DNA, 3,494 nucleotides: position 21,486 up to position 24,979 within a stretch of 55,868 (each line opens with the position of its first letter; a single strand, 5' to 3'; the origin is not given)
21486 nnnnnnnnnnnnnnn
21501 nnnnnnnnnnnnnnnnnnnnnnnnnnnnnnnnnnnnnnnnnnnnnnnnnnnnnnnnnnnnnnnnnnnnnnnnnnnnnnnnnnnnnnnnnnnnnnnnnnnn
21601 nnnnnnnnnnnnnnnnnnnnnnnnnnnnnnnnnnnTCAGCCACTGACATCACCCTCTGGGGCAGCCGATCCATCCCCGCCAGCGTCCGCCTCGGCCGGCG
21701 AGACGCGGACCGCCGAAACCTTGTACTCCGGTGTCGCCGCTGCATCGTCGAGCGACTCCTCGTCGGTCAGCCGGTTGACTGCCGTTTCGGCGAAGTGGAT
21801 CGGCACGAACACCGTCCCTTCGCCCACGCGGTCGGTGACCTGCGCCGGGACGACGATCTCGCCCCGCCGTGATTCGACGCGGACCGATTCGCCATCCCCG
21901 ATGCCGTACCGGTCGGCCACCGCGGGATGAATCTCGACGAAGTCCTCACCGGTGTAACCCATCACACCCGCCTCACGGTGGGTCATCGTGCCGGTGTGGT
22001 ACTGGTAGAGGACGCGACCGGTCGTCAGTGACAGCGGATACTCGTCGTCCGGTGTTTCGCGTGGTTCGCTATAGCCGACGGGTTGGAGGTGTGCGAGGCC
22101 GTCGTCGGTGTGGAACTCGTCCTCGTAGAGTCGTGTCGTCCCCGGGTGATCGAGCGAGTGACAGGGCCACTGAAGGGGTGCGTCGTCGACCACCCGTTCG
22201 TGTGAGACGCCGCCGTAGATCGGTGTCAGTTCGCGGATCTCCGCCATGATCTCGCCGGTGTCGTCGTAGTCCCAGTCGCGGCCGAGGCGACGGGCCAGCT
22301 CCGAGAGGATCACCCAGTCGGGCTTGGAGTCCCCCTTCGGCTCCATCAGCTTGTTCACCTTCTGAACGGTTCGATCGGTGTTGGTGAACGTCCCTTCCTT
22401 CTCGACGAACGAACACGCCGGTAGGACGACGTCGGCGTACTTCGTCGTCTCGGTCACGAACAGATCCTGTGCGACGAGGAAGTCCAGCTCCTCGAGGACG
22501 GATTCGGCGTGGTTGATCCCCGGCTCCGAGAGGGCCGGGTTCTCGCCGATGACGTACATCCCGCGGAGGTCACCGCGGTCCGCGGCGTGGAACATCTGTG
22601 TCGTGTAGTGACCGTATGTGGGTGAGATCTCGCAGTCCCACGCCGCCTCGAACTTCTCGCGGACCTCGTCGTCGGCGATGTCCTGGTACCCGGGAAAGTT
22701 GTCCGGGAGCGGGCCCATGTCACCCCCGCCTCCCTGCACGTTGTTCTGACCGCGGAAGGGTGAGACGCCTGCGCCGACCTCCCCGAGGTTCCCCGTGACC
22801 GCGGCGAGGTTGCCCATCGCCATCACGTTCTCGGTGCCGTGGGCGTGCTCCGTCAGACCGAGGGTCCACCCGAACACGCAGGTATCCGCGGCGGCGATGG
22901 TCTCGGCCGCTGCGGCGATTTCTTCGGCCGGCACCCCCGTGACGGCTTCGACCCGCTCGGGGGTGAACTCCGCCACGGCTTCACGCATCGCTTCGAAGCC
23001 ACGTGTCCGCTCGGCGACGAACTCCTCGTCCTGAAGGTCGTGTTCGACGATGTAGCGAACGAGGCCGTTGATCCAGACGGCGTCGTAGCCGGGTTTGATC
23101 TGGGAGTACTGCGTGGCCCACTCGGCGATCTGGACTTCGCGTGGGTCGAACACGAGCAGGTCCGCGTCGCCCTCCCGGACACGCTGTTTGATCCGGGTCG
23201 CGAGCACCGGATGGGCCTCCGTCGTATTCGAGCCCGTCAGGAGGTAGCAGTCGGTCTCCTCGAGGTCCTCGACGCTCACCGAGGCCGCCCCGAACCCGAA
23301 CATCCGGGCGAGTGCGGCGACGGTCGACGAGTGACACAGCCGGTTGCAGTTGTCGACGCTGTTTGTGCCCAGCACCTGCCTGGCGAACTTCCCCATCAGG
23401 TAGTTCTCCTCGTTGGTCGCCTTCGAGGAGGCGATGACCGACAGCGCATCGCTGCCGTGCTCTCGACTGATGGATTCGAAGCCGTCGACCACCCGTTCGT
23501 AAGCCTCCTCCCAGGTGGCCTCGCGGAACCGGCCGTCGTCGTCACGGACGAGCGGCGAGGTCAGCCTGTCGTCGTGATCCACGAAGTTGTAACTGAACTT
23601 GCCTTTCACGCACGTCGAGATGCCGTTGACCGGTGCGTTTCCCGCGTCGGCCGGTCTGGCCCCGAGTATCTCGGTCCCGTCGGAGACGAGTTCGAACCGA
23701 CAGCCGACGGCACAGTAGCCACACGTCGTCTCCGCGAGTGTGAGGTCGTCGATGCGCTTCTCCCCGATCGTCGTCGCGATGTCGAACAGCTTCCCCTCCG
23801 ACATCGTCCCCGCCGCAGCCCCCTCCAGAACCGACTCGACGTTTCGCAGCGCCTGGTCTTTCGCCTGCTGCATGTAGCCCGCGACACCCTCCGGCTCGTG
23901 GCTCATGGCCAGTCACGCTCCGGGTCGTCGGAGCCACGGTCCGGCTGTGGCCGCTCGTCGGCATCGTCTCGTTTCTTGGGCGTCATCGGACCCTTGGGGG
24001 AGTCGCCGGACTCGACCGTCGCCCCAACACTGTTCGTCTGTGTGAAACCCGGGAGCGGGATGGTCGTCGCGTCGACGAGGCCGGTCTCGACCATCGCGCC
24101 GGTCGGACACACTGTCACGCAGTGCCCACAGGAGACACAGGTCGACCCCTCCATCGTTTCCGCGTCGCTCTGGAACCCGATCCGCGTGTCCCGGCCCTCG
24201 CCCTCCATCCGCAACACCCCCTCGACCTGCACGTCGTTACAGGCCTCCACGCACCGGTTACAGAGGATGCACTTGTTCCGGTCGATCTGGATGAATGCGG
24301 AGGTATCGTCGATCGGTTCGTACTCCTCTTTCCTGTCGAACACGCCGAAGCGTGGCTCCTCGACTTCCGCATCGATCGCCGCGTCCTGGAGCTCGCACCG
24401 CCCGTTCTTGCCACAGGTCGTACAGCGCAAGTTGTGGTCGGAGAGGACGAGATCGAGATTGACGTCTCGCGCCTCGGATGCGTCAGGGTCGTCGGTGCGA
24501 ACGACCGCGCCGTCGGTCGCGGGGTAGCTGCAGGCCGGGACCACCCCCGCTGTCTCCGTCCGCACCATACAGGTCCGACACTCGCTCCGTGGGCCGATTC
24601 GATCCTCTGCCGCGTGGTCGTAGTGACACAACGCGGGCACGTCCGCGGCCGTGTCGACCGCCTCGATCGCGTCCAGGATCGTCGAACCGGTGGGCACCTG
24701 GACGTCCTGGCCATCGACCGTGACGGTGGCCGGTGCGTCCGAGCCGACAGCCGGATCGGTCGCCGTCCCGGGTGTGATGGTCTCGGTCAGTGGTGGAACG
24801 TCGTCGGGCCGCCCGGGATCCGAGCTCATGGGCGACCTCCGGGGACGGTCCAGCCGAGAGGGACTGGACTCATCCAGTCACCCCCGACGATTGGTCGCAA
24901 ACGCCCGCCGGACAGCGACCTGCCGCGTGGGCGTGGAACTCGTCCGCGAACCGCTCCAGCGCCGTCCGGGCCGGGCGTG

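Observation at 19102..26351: Five-gene cytoplasmic FDH-like operon wiring one Fe-S module to two different molybdopterin catalytic subunits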

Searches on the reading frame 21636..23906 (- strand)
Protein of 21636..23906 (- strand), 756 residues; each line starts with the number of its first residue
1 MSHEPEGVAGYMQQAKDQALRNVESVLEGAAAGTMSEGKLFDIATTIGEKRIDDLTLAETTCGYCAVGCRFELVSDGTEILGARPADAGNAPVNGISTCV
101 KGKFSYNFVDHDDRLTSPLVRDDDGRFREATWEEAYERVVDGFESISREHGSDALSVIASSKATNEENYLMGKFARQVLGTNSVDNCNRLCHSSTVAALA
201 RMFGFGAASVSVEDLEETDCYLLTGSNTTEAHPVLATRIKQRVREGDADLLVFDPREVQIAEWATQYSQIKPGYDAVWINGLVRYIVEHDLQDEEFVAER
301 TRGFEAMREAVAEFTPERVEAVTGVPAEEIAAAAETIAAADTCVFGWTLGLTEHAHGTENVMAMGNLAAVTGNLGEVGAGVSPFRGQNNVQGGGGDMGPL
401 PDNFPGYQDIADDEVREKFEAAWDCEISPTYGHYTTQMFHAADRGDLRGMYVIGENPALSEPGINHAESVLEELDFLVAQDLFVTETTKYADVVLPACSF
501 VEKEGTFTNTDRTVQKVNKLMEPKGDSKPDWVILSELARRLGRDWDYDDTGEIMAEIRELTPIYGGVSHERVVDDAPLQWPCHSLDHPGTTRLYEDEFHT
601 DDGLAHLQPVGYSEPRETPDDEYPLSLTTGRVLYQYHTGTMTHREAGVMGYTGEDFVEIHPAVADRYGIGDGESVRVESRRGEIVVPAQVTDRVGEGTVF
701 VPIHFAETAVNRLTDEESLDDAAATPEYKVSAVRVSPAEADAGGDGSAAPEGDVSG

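Call 8: search_protein_families(library=pfam, proteins=[window:21636-23906:-], max_evalue=0.01)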
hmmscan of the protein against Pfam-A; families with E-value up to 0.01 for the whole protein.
window:21636-23906:- (756 aa): 3 families
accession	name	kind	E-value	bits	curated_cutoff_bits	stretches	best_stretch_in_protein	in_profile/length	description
PF00384.28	Molybdopterin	-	9.1e-67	226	24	1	114-539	1-352/353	Molybdopterin oxidoreductase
PF01568.27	Molydop_binding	-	1.5e-30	105.9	26.8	1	625-730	1-108/110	Molydopterin dinucleotide binding domain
PF04879.21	Molybdop_Fe4S4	-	2.1e-10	40.8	22.7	1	59-111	5-55/55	Molybdopterin oxidoreductase Fe4S4 domain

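Call 9: search_protein_families(library=ncbifam, proteins=[window:21636-23906:-], max_evalue=0.01)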
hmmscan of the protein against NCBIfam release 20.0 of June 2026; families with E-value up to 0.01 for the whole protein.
window:21636-23906:- (756 aa): 29 families (the best 25 are shown)
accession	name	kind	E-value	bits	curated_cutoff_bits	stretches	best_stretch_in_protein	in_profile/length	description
TIGR01591.1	Fdh-alpha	equivalog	7e-240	797.7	666.25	1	60-735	1-672/672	formate dehydrogenase subunit alpha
NF047855.1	AssmNtatRedNasC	equivalog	2.6e-162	541.6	1100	1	54-737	17-708/708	assimilatory nitrate reductase catalytic subunit NasC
NF041323.1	Nitr_red_NasA_Halo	equivalog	1.1e-105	354.7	1000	1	65-735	3-672/673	assimilatory nitrate reductase NasA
NF010055.0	PRK13532.1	equivalog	5.3e-86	289.6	904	3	42-301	27-291/830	nitrate reductase catalytic subunit NapA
TIGR01701.1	Fdhalpha-like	subfamily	7.9e-80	269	582.15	1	109-736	94-742/744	FdhF/YdeP family oxidoreductase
TIGR01706.1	NAPA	equivalog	1.3e-79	268.5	930.55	3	42-301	27-291/830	periplasmic nitrate reductase subunit alpha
TIGR01553.1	formate-DH-alph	equivalog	1.1e-73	248.5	814.2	4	41-302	25-305/1009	formate dehydrogenase-N subunit alpha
NF041513.1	formate_DH_Act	exception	1.3e-67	228.5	1400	4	56-302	41-296/1067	formate dehydrogenase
NF005895.0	PRK07860.1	equivalog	2.3e-56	191.3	802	2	53-571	232-688/811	NADH-quinone oxidoreductase subunit G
NF012032.0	PRK15488.1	equivalog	3.3e-54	184.1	694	2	57-545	43-531/759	thiosulfate reductase PhsA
TIGR02166.1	dmsA_ynfE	subfamily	2.3e-45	154.9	777.7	2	49-548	37-564/794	DMSO/selenate family reductase complex A subunit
TIGR01973.1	NuoG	equivalog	3.8e-45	154.8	470.05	1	51-537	208-606/606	NADH-quinone oxidoreductase subunit NuoG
TIGR02693.1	arsenite_ox_L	equivalog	1.5e-38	132.4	359.05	2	101-543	103-575/806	arsenate reductase (azurin) large subunit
TIGR00509.1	bisC_fam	subfamily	1.8e-38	132.3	1017.55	2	241-560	198-529/772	molybdopterin guanine dinucleotide-containing S/N-oxide reductase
TIGR03479.1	DMSO_red_II_alp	subfamily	1.9e-38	132.1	984.75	3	304-542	388-644/913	molybdopterin-dependent oxidoreductase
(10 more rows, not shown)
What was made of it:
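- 21636..23906 (-): FdhA (756 aa), a Mo/W-bisPGD formate dehydrogenase catalytic subunit of class CH...RGQ. It is equivalent to the C-terminal part of ForC or FdsA. TIGR01591 scores 798 bits against a cut-off of 666 (call 9).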

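Call 22: search_solved_structures(query=window:21636-23906:-, max_evalue=1e-10, show_alignments=1)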
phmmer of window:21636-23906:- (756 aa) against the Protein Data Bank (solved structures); distinct sequences matched with E-value up to 1e-10: 85 (the best 60 are shown).
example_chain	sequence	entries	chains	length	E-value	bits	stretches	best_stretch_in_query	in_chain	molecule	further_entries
8rqz_C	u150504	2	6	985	1.9e-181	608.5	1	5-736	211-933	Probable oxidoreductase YjgC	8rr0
9gzq_A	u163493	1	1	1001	2e-181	608.4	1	5-736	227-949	Probable oxidoreductase YjgC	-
9t1s_L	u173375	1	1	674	9.7e-178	596.2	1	55-736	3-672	formate dehydrogenase (coenzyme F420)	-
7qv7_S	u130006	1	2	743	7.7e-171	573.4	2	60-612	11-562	Hydrogen dependent carbon dioxide reductase subunit FdhF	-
7e5z_A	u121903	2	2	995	8.9e-165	553.3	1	59-740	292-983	Formate dehydrogenase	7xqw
7vw6_A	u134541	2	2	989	9.2e-165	553.3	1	59-740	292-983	Formate dehydrogenase | Tungsten-containing formate dehydrogenase alpha subunit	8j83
9wxb_B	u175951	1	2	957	1.3e-157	529.6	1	46-741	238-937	Formate dehydrogenase alpha subunit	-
6tg9_A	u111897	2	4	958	6.8e-155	520.7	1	58-739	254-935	Formate dehydrogenase subunit alpha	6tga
7bkb_D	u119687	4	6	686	1.7e-154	519.3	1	57-735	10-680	Formate dehydrogenase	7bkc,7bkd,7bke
1aa6_A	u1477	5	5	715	1.5e-149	503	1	59-739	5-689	FORMATE DEHYDROGENASE H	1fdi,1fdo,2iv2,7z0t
2jio_A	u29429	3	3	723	6.6e-88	299.2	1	60-736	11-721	PERIPLASMIC NITRATE REDUCTASE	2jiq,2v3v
2jim_A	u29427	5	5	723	1e-87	298.5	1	60-736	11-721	PERIPLASMIC NITRATE REDUCTASE | PROTEIN (PERIPLASMIC NITRATE REDUCTASE)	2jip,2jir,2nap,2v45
9vap_A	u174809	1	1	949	1.9e-82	281.2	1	57-413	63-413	Formate dehydrogenase molybdopterin-binding subunit FdhA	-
2nya_A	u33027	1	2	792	3.2e-65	224.2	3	60-300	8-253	Periplasmic nitrate reductase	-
3ml1_A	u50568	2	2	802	9.2e-59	202.8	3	49-306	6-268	Periplasmic nitrate reductase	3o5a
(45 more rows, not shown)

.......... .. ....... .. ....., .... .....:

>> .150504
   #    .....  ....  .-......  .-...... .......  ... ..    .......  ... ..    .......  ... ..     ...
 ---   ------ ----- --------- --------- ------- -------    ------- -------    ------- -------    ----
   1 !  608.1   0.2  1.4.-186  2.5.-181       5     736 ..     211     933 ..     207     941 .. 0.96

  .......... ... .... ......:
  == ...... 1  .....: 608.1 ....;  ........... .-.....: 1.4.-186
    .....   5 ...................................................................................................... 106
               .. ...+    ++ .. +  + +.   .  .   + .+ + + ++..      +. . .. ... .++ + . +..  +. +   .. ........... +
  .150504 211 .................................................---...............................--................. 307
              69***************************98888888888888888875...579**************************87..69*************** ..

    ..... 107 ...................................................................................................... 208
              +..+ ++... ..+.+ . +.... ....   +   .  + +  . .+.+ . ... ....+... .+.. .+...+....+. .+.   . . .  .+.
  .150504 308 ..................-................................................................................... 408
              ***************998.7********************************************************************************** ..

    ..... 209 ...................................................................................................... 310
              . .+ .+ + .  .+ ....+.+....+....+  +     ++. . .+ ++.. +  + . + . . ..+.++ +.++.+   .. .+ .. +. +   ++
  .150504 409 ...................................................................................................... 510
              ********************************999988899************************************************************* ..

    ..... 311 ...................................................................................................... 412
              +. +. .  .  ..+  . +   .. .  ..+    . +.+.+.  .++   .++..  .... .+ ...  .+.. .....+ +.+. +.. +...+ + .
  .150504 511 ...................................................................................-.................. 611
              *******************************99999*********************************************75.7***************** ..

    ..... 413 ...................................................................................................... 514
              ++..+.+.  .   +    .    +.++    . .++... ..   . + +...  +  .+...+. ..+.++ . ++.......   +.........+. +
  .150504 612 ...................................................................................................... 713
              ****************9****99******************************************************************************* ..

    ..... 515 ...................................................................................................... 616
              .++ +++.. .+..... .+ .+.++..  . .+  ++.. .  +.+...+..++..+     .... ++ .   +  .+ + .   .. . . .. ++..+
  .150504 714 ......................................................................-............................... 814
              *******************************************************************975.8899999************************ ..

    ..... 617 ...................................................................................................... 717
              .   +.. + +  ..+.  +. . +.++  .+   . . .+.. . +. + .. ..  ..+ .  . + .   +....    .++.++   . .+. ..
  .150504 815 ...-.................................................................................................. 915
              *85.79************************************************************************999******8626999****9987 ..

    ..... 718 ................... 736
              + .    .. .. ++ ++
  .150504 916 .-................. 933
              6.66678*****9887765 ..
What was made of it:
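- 21636..23906 (-): The best solved relative is YjgC/ForC1 at 608 bits, aligned from ForC residue 211 (call 22).
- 23742..23894 (-): N-terminal extension of FdhA (about aa 5-55), homologous to ForC residues 211-260. That ForC stretch contains the two amphipathic helices (223-257) that form the menaquinone pocket of ForCE. Alignment in call 22.
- On ForCE-type HMP-associated formate:menaquinone oxidoreductase: The best PDB hit is YjgC at 608 bits (call 22).
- Closest known: ForCE1/ForCE2. Same: ForC is the best solved relative of the window FdhA (call 22).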

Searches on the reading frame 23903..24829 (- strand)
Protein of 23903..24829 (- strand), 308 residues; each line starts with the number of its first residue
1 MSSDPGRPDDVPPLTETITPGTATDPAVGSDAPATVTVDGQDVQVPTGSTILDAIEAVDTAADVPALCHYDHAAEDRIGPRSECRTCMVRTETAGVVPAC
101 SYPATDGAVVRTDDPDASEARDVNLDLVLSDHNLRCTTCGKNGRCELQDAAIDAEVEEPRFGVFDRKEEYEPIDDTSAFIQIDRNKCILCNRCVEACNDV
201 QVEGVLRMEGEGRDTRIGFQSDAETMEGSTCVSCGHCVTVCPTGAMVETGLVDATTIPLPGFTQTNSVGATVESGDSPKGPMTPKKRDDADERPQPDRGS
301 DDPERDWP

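Call 8: search_protein_families(library=pfam, proteins=[window:23903-24829:-], max_evalue=0.01)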
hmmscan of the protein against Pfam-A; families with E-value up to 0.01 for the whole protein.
window:23903-24829:- (308 aa): 14 families
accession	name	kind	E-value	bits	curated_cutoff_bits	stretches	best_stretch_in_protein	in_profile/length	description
PF13510.11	Fer2_4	-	2.7e-17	63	22.8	1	33-114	3-81/82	2Fe-2S iron-sulfur cluster binding domain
PF10588.14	NADH-G_4Fe-4S_3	-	3.3e-13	49.4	27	1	121-160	1-40/40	NADH-ubiquinone oxidoreductase-G iron-sulfur binding region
PF12838.12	Fer4_7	-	3.1e-10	40.8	27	1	186-245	1-52/52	4Fe-4S dicluster domain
PF14697.11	Fer4_21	-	3.3e-08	34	35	1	181-244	2-55/59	4Fe-4S dicluster domain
PF12837.12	Fer4_6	-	4.1e-08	33.2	25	2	179-197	1-19/24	4Fe-4S binding domain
PF13187.11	Fer4_9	-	1.5e-07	31.8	27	1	186-246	1-52/52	4Fe-4S dicluster domain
PF13237.11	Fer4_10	-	2.3e-07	31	25.5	2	180-242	2-53/53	4Fe-4S dicluster domain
PF00037.32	Fer4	-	5.2e-07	29.7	21.1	2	230-246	7-23/24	4Fe-4S binding domain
PF13183.11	Fer4_8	-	2e-06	28.6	27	1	185-244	3-67/68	4Fe-4S dicluster domain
PF22117.2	Fer4_Nqo3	-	2.7e-06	27.9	27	1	179-246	3-66/67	NADH-quinone oxidoreductase subunit 3, ferredoxin-like domain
PF12797.12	Fer4_2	-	1e-05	25.6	24.5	2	181-198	4-21/22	4Fe-4S binding domain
PF13484.11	Fer4_16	-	7.3e-05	23.9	30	1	230-255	1-27/66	4Fe-4S double cluster binding domain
PF13459.11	Fer4_15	-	0.00058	21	22.4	1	180-218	1-34/66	4Fe-4S single cluster domain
PF13746.11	Fer4_18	-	0.0013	19.4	27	1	224-251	54-81/114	4Fe-4S dicluster domain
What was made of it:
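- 23903..24829 (-): Fe-S subunit (308 aa) equivalent to the N-terminal part of ForC, FdsA or NuoG. It has one [2Fe-2S], one His-ligated [4Fe-4S] and a 2x[4Fe-4S] ferredoxin domain. Pfam Fer2_4, NADH-G_4Fe-4S_3 and Fer4_7 (call 8).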

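Call 9: search_protein_families(library=ncbifam, proteins=[window:23903-24829:-], max_evalue=0.01)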
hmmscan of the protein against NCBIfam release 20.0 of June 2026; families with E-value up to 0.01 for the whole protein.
window:23903-24829:- (308 aa): 51 families (the best 25 are shown)
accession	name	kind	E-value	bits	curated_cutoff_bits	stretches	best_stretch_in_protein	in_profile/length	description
NF040763.1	FeFe_hydrog_A6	exception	1.1e-53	182.6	765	1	35-250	2-209/571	NADH-dependent [FeFe] hydrogenase, group A6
NF005745.0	PRK07569.1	equivalog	5.5e-39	133.9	333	1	34-251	4-212/238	bidirectional hydrogenase complex protein HoxU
NF040762.1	Hydr_FeFe_Clost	exception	1.3e-34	119.8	900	1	35-253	2-211/572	ferredoxin hydrogenase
TIGR01973.1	NuoG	equivalog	9e-32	110.6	470.05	1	36-247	1-199/606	NADH-quinone oxidoreductase subunit NuoG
NF006305.0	PRK08493.1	equivalog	3.1e-28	98.3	591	1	35-248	3-223/819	NADH-quinone oxidoreductase subunit G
NF005895.0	PRK07860.1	equivalog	1.3e-27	96.2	802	1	33-248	17-222/811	NADH-quinone oxidoreductase subunit G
TIGR02512.1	FeFe_hydrog_A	subfamily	4.9e-16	58.6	405.95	1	180-253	2-74/375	[FeFe] hydrogenase, group A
NF009454.0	PRK12814.1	equivalog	9.6e-11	40.7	916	1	35-147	5-106/657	putative NADPH-dependent glutamate synthase small subunit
NF004537.0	PRK05888.1-3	equivalog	2.3e-08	33.8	163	1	230-294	114-180/204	NADH-quinone oxidoreductase subunit NuoI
NF004546.0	PRK05888.3-3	equivalog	2.4e-08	33.6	260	1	157-248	36-126/196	NADH-quinone oxidoreductase subunit NuoI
NF006183.0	PRK08318.1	equivalog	3.1e-08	32.8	335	1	178-255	335-403/422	NAD-dependent dihydropyrimidine dehydrogenase subunit PreA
NF006221.0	PRK08348.1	subfamily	5.4e-07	29.4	124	1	156-246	15-92/136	NADH-plastoquinone oxidoreductase subunit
NF004543.0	PRK05888.2-5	equivalog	1.2e-06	28.1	243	1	168-246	42-115/217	NADH-quinone oxidoreductase subunit NuoI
TIGR04105.1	FeFe_hydrog_B1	subfamily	2.9e-06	26.2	450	1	180-251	137-210/462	monomeric [FeFe] hydrogenase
TIGR03149.1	cyt_nit_nrfC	equivalog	3.5e-06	26.5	377.6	1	182-254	43-122/225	cytochrome c nitrite reductase Fe-S protein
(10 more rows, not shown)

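Call 41: search_solved_structures(query=window:23903-24829:-, max_evalue=1e-15, show_alignments=1)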
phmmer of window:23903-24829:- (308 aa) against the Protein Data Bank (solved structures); distinct sequences matched with E-value up to 1e-15: 65 (the best 60 are shown).
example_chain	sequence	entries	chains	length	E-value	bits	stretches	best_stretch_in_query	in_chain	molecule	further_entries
7q4v_A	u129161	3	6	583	2.2e-37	132.4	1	35-250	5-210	Iron hydrogenase HydA1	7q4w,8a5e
9gzq_A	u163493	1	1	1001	1.7e-35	126.3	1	32-252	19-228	Probable oxidoreductase YjgC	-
8a6t_A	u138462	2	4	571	2.7e-35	125.6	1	36-249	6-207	Electron bifurcating hydrogenase subunit HydA1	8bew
9wxb_B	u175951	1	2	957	4.1e-35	125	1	11-253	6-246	Formate dehydrogenase alpha subunit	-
8rqz_C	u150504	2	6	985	4.8e-35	124.8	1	34-252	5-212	Probable oxidoreductase YjgC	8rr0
6tg9_A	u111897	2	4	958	7.6e-35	124.1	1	11-251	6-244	Formate dehydrogenase subunit alpha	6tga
7t2r_A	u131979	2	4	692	6e-30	108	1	34-246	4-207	NiFe hydrogenase subunit A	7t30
7p5h_A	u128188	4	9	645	3e-29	105.7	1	36-248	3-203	Fe-hydrogenase, subunit alpha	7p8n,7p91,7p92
6gcs_A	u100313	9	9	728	4.8e-27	98.5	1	33-247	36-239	75-KDA PROTEIN (NUAM) | Subunit NUAM of NADH:Ubiquinone Oxidoreductase (Complex I) | NADH-ubiquinone oxidoreductase 78 kDa subunit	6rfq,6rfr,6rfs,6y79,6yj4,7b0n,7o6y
7arc_G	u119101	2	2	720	6.5e-27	98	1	23-249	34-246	75 kDa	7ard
7zm7_A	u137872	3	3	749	3.3e-26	95.7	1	19-247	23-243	NADH-ubiquinone oxidoreductase-like protein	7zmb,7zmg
7vw6_A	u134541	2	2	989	5.6e-26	95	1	32-255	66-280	Formate dehydrogenase | Tungsten-containing formate dehydrogenase alpha subunit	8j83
7e5z_A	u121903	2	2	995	5.6e-26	95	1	32-255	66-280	Formate dehydrogenase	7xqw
9f5x_C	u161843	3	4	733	3.7e-25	92.3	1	34-248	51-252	NADH:ubiquinone oxidoreductase 78 kDa subunit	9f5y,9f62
6x89_S1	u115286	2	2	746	1e-24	90.8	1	8-261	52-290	NADH dehydrogenase [ubiquinone] iron-sulfur protein 1, mitochondrial | NDUS1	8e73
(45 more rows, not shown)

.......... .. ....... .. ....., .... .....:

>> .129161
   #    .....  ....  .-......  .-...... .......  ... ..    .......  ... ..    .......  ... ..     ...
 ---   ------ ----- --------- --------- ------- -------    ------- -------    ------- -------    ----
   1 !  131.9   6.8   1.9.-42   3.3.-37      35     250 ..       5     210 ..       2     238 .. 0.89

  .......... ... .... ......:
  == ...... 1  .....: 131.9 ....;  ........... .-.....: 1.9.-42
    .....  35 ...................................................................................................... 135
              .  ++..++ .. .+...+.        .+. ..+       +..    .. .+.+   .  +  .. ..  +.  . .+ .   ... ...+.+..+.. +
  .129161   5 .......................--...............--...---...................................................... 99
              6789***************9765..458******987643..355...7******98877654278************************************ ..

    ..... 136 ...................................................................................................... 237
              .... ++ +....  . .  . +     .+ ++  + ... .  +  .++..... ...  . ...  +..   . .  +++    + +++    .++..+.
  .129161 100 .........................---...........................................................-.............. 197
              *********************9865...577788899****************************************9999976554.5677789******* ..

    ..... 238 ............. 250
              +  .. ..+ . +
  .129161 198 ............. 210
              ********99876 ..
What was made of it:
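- The two genes are therefore ForC split just after the ferredoxin domain (calls 22, 41).
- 23903..24829 (-): It aligns to residues 5-212 of B. subtilis YjgC and 6-244 of R. capsulatus FdsA (call 41).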
